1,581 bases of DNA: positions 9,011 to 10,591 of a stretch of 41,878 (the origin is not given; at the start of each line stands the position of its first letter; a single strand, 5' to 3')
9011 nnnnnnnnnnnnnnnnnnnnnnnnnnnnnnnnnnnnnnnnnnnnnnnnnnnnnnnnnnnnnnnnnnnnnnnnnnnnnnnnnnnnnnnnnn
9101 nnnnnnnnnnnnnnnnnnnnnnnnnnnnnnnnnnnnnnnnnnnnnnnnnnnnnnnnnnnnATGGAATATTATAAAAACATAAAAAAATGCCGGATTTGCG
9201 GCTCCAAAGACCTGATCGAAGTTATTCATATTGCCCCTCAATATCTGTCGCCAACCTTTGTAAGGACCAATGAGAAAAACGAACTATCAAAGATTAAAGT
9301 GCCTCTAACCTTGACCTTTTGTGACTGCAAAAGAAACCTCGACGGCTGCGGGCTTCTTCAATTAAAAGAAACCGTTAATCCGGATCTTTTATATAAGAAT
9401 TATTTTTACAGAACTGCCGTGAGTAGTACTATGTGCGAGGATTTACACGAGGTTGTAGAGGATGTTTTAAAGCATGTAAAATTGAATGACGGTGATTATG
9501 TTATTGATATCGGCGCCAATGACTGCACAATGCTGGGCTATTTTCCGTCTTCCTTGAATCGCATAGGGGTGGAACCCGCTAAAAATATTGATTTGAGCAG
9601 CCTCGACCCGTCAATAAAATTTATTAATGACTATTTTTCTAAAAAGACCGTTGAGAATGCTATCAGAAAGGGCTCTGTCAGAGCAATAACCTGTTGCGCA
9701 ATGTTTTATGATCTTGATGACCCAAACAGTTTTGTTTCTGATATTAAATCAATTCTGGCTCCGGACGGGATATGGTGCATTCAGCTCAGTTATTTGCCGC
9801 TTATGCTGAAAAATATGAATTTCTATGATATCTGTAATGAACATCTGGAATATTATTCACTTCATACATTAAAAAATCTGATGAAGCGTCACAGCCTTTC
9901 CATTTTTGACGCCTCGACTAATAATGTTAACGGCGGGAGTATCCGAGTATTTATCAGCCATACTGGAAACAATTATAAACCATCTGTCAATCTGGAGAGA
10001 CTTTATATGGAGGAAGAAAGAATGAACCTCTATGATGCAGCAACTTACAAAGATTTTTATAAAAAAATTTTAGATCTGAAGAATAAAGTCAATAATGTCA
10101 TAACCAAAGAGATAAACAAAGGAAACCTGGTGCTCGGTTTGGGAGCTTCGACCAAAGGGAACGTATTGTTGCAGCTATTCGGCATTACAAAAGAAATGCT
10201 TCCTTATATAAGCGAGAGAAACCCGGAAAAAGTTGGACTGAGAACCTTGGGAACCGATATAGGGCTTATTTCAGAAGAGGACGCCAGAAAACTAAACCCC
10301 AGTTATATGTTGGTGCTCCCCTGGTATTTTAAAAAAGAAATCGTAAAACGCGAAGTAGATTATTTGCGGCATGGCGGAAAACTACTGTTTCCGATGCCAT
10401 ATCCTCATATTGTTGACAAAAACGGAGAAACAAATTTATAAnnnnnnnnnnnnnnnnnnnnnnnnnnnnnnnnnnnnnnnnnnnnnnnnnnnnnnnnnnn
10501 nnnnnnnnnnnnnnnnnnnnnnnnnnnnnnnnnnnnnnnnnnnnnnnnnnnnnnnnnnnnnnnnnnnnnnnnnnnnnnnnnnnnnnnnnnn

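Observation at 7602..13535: GDP-mannose-derived 3,6-dideoxy (colitose-like) pathway combined with a C-methyltransferase and a radical SAM enzyme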

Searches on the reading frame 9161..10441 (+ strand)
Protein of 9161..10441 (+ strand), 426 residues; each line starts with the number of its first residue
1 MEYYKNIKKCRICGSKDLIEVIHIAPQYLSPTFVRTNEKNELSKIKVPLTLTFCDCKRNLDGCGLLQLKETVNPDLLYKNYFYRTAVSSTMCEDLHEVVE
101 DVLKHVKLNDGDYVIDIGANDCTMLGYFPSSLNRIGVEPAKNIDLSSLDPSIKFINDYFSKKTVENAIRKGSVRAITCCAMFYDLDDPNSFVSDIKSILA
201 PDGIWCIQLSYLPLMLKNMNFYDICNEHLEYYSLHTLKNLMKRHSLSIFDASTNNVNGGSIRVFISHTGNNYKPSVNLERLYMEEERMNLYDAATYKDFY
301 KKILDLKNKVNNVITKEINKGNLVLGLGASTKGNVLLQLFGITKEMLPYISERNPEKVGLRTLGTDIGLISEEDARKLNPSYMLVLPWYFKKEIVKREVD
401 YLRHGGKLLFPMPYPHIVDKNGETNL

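Call 4: search_protein_families(library=pfam, proteins=[window:9161-10441:+], max_evalue=0.01)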
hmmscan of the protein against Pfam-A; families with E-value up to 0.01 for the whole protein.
window:9161-10441:+ (426 aa): 3 families
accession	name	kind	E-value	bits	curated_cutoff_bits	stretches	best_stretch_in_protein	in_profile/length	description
PF08484.17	Methyltransf_14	-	3.5e-41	141.1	23.5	1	256-413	2-160/160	C-methyltransferase C-terminal domain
PF08421.16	Methyltransf_13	-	9.4e-12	45.4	31.3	1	10-78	1-62/62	Putative zinc binding domain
PF13489.12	Methyltransf_23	-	7e-11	42.6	27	1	107-245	19-158/164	Methyltransferase domain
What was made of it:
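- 9161..10441 (+): MT1, a TylCIII/TcaB9-type SAM-dependent sugar C-methyltransferase that belongs to a distinct clade associated with GDP-sugar genes. Three-domain Pfam architecture (call 4).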

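Call 5: search_protein_families(library=ncbifam, proteins=[window:9161-10441:+], max_evalue=0.001)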
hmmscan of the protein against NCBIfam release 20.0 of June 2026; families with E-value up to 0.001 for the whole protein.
window:9161-10441:+ (426 aa): 0 families

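Call 7: search_solved_structures(query=window:9161-10441:+, show_alignments=2)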
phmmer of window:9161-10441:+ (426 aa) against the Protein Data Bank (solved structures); distinct sequences matched with E-value up to 0.001: 10.
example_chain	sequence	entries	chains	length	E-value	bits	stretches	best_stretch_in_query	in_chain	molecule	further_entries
4rv9_A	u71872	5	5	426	8.8e-57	196.1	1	7-419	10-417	D-mycarose 3-C-methyltransferase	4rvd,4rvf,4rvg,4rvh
4e2w_A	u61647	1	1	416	5.6e-36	127.5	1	9-417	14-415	TcaB9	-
3ndi_A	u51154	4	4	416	1e-35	126.7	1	9-417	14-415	Methyltransferase | TcaB9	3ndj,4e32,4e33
4e2x_A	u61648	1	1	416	1e-35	126.7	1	9-417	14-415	TcaB9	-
4e31_A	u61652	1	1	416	1.4e-35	126.3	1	9-417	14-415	TcaB9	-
4e30_A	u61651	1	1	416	1.5e-35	126.2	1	9-417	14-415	TcaB9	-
4e2y_A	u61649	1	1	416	2.7e-35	125.3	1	9-417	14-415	TcaB9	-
4e2z_A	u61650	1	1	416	9.7e-35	123.5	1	9-417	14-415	TcaB9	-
5t6b_A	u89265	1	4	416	2.6e-31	112.2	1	9-417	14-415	Sugar 3-C-methyl transferase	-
5t64_A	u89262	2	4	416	2.2e-30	109.1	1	9-414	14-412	Sugar 3-C-methyl transferase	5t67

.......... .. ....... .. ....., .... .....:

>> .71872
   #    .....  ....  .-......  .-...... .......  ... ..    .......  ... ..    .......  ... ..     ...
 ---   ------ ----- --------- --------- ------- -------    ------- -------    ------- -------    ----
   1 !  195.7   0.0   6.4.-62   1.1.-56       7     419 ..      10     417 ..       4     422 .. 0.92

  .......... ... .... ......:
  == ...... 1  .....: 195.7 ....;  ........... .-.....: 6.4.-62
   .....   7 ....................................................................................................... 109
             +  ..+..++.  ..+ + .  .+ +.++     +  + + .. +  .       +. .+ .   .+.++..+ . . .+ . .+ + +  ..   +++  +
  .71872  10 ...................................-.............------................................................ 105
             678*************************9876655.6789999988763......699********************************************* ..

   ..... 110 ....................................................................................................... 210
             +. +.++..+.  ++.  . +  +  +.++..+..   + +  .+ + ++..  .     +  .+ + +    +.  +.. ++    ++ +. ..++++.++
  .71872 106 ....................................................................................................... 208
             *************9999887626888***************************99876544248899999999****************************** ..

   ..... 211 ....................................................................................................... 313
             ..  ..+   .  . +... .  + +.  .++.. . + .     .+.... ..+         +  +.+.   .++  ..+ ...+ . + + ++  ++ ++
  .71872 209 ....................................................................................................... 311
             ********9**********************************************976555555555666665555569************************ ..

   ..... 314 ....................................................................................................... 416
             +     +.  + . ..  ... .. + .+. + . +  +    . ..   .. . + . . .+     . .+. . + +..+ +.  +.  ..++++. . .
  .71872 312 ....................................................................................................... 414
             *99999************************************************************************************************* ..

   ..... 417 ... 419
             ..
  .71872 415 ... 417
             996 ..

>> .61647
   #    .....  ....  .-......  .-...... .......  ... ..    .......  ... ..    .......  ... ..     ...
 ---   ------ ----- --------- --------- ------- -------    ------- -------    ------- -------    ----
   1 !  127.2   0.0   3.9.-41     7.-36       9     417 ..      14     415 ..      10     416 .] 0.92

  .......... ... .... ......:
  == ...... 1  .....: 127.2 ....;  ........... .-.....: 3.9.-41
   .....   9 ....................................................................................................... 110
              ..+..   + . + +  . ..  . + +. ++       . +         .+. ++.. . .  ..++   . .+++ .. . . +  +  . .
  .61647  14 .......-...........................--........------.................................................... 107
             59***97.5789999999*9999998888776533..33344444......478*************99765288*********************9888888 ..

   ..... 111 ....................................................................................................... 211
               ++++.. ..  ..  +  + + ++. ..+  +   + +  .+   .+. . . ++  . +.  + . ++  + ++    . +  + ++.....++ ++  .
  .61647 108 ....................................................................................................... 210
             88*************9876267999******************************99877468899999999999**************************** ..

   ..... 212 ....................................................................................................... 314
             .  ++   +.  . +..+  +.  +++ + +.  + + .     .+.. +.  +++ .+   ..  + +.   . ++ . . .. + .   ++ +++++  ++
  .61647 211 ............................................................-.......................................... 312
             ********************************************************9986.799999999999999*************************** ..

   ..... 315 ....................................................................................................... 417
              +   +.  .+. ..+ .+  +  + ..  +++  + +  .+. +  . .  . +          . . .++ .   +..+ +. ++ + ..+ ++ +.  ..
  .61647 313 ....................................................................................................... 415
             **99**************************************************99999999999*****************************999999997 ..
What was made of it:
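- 9161..10441 (+): MtmC 196 bits and TcaB9 127 bits (call 7).
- On TylCIII/TcaB9-type sugar C-methyltransferases: Full-length alignment to MtmC and TcaB9 (call 7).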

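Call 26: find_homologous_proteins(query=window:9161-10441:+, max_evalue=1e-20)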
Query window:9161-10441:+ (426 aa): 7476 proteins with E <= 1e-20 among 8000 candidates; the best 120 are listed.
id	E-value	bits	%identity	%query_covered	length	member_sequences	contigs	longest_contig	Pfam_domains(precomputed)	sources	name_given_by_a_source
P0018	1.1e-288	975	100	100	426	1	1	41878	PF13489.13,PF08421.17,PF08484.18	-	-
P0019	3.1e-235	799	81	100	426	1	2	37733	PF13489.13,PF08421.17,PF08484.18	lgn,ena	-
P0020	1.0e-231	787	81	100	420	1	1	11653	PF13489.13,PF08421.17,PF08484.18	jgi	-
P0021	1.7e-226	770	80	100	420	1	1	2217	PF13489.13,PF08421.17,PF08484.18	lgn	-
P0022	4.2e-224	762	78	100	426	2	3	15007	PF13489.13,PF08421.17,PF08484.18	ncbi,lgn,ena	-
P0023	1.2e-219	748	76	100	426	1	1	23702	PF13489.13,PF08421.17,PF08484.18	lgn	-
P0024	1.1e-195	669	69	100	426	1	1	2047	PF13489.13,PF08421.17,PF08484.18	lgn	-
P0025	1.3e-192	658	67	100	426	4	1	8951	PF13489.13,PF08421.17,PF08484.18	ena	-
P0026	2.8e-192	657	67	100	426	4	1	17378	PF13489.13,PF08421.17,PF08484.18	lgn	-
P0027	2.1e-191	655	67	100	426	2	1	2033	PF13489.13,PF08421.17,PF08484.18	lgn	-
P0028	6.4e-191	653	67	100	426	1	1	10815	PF13489.13,PF08421.17,PF08484.18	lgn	-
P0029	2.2e-190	651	67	100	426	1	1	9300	PF13489.13,PF08421.17,PF08484.18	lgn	-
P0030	4.5e-190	650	67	100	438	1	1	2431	PF13489.13,PF08421.17,PF08484.18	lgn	-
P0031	6.8e-190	650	68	100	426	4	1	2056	PF13489.13,PF08421.17,PF08484.18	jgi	-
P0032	3.5e-187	641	68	99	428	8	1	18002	PF13489.13,PF08421.17,PF08484.18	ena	-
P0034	4.8e-187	640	68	100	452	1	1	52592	PF13489.13,PF08421.17,PF08484.18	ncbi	-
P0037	1.4e-186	639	65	99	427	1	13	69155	PF13489.13,PF08421.17,PF08484.18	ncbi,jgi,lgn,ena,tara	tara:strand:- start:3021 stop:4304 length:1284 start_codon:yes stop_codon:yes gene_type:complete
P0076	9.1e-181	619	64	100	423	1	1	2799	PF13489.13,PF08421.17,PF08484.18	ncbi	-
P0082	1.1e-178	613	65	99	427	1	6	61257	PF13489.13,PF08421.17,PF08484.18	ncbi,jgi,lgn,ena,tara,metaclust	tara:strand:+ start:1587 stop:2870 length:1284 start_codon:yes stop_codon:yes gene_type:complete|met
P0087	2.7e-177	608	65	99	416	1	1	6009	PF08421.17,PF08484.18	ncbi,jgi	-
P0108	5.6e-175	600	64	100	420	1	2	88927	PF13489.13,PF08421.17,PF08484.18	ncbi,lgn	-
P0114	6.5e-174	597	63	100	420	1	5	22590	PF13489.13,PF08421.17,PF08484.18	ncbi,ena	-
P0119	2.3e-173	595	63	99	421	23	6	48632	PF13489.13,PF08421.17,PF08484.18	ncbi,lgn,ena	-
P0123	3.9e-173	594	64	100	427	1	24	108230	PF13489.13,PF08421.17,PF08484.18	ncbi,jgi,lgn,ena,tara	tara:strand:- start:5797 stop:7080 length:1284 start_codon:yes stop_codon:yes gene_type:complete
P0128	6.2e-172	590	63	99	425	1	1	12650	PF13489.13,PF08421.17,PF08484.18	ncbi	-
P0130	7.4e-172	590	62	99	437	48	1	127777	PF13489.13,PF08421.17,PF08484.18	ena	-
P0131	1.7e-171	589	62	99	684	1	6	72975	PF13489.13,PF08421.17,PF08484.18,PF00535.33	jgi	jgi:C-methyltransferase C-terminal domain/Glycosyl transferase family 2/Methyltransferase domain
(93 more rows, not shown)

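Call 27: find_related_loci(query=window:9161-10441:+, collection=genome_contigs, flank=10000)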
Query window:9161-10441:+ (426 aa) in genome_contigs; peptide patterns used: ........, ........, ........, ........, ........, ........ (x = any residue, [..] = any of these).
66 stretches matched a pattern; 21 encode a relative of the query (tblastn E <= 1e-3); 21 distinct loci.
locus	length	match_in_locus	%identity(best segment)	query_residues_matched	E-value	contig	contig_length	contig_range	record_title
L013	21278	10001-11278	62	1-426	0e+0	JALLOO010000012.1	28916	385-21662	Patescibacteria group bacterium AH-259-L05 AH-259-L05_NODE_12, whole genome shotgun sequence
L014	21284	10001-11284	61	4-426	0e+0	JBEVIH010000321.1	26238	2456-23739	MAG: Xanthobacteraceae bacterium isolate T2R6BO_autometa_bin_0012 T2R6BO_autometa_bin_0012_k133_4336855, whole genome sh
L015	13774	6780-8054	62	7-426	0e+0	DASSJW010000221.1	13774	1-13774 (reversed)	MAG TPA_asm: Xanthobacteraceae bacterium isolate SMAG_U1125 k141_238143, whole genome shotgun sequence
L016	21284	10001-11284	61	4-426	3e-180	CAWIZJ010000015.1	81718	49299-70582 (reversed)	MAG: uncultured Alphaproteobacteria bacterium isolate MFD00962.bin.1.324 genome assembly, contig: contig_168857, whole g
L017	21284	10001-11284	61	4-426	4e-180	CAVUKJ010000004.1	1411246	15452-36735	MAG: uncultured Alphaproteobacteria bacterium isolate MFD01872.bin.1.83 genome assembly, contig: contig_29530, whole gen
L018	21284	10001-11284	61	4-426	6e-179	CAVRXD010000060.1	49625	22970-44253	MAG: uncultured Alphaproteobacteria bacterium isolate MFD06229.bin.1.60 genome assembly, contig: contig_9597, whole geno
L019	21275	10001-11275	61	7-426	2e-178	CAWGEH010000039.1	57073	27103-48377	MAG: uncultured Alphaproteobacteria bacterium isolate MFD02159.bin.1.34 genome assembly, contig: contig_98721, whole gen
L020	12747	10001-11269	62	4-426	1e-177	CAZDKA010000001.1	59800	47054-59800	MAG TPA_asm: uncultured Candidatus Saccharibacteria bacterium isolate SRP269290_co3_436 genome assembly, contig: NODE_38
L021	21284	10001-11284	60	4-426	3e-177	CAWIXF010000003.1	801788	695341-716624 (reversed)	MAG: uncultured Alphaproteobacteria bacterium isolate MFD05684.bin.1.38 genome assembly, contig: contig_11079, whole gen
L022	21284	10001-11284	59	4-426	3e-177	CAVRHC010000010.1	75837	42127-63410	MAG: uncultured proteobacterium isolate MFD05442.bin.2.267 genome assembly, contig: contig_29877, whole genome shotgun s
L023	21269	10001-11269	62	4-426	3e-176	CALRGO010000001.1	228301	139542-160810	MAG: Parcubacteria group bacterium isolate AH-24oct19-277 genome assembly, contig: AH-24oct19-C17, whole genome shotgun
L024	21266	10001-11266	61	7-423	7e-176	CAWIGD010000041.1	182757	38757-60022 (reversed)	MAG: uncultured Alphaproteobacteria bacterium isolate MFD00392.bin.2.84 genome assembly, contig: contig_39072, whole gen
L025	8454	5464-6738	60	4-423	3e-173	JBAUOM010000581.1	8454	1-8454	MAG: Xanthobacteraceae bacterium isolate MFD04944_ilm_asm_bin33 k127_151481, whole genome shotgun sequence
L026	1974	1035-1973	79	1-319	0e+0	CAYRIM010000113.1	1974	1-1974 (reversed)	MAG TPA_asm: uncultured Candidatus Saccharibacteria bacterium isolate binchicken_co256_359 genome assembly, contig: NODE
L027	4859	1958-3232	57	4-426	7e-167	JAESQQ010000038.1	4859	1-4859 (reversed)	MAG: Planctomycetota bacterium isolate NORP233 CoAssembly_170012, whole genome shotgun sequence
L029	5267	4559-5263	69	1-237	1e-106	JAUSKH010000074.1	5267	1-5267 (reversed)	MAG: Nanoarchaeota archaeon isolate E14_metabat.bin.43 E14_k141_1336800, whole genome shotgun sequence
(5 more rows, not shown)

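Call 42: find_encoding_contigs(protein=P0123, flank=8000, max_places=2)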
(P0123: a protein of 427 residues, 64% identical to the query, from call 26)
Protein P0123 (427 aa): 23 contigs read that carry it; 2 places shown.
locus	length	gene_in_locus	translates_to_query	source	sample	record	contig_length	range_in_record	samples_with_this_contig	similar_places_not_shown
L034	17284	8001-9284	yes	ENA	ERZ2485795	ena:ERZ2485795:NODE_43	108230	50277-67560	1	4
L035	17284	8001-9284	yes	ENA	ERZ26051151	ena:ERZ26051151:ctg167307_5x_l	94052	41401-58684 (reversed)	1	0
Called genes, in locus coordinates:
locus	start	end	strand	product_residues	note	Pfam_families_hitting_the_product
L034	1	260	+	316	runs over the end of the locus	PF01073:3Beta_HSD, PF01370:Epimerase, PF02719:Polysacc_synt_2 (weak), PF04321:RmlD_sub_bind, PF16363:GDP_Man_Dehyd, PF07993:NAD_binding_4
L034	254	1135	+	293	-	PF00852:Glyco_transf_10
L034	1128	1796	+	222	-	-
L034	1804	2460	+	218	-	PF01041:DegT_DnrJ_EryC1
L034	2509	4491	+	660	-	PF02310:B12-binding (weak), PF04055:Radical_SAM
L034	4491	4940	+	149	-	PF00293:NUDIX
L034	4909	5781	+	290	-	PF01973:MptE-like (weak)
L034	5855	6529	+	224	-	PF02348:CTP_transf_3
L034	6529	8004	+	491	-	PF03102:NeuB, PF07385:Lyx_isomer (faint), PF07883:Cupin_2 (weak)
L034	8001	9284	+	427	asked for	PF08421:Methyltransf_13, PF13489:Methyltransf_23, PF08484:Methyltransf_14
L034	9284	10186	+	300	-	PF01370:Epimerase, PF04321:RmlD_sub_bind (weak), PF16363:GDP_Man_Dehyd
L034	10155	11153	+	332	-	PF04321:RmlD_sub_bind (weak), PF01370:Epimerase, PF16363:GDP_Man_Dehyd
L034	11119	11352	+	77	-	-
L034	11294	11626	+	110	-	-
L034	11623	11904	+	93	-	-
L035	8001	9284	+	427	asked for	PF08421:Methyltransf_13, PF13489:Methyltransf_23, PF08484:Methyltransf_14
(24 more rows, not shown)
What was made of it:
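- In the marine loci the MT directly follows a NeuB-cupin gene (call 42).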

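Call 43: find_encoding_contigs(protein=P0131, flank=8000, max_places=1)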
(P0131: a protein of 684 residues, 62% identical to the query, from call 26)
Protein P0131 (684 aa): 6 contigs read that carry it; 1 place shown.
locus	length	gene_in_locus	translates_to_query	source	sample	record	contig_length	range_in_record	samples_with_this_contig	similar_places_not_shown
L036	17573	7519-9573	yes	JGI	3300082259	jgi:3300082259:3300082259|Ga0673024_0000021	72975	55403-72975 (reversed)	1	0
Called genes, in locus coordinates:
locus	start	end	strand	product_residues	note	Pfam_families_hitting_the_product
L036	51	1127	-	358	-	PF00730:HhH-GPD, PF00633:HHH, PF14815:NUDIX_4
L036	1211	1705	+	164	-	PF05258:DciA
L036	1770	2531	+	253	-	PF13098:Thioredoxin_2 (weak), PF13462:Thioredoxin_4, PF01323:DSBA (faint)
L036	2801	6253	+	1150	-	PF00005:ABC_tran (faint), PF02463:SMC_N, PF13175:AAA_15 (weak), PF13304:AAA_21 (weak), PF13476:AAA_23, PF13304:AAA_21 (weak)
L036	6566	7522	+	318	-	PF01370:Epimerase, PF02719:Polysacc_synt_2 (faint), PF04321:RmlD_sub_bind, PF16363:GDP_Man_Dehyd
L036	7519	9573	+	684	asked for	PF00535:Glycos_transf_2, PF08421:Methyltransf_13 (weak), PF13489:Methyltransf_23, PF08484:Methyltransf_14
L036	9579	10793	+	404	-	PF00155:Aminotran_1_2 (weak), PF01041:DegT_DnrJ_EryC1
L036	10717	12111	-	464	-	PF13795:HupE_UreJ_2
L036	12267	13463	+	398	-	PF01436:NHL (faint), PF17170:DUF5128 (faint)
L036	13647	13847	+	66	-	PF04365:BrnT_toxin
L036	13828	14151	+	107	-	PF01381:HTH_3 (weak)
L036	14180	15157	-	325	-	PF03401:TctC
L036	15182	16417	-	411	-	PF00067:p450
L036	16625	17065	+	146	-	-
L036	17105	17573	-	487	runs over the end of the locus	PF00083:Sugar_tr, PF07690:MFS_1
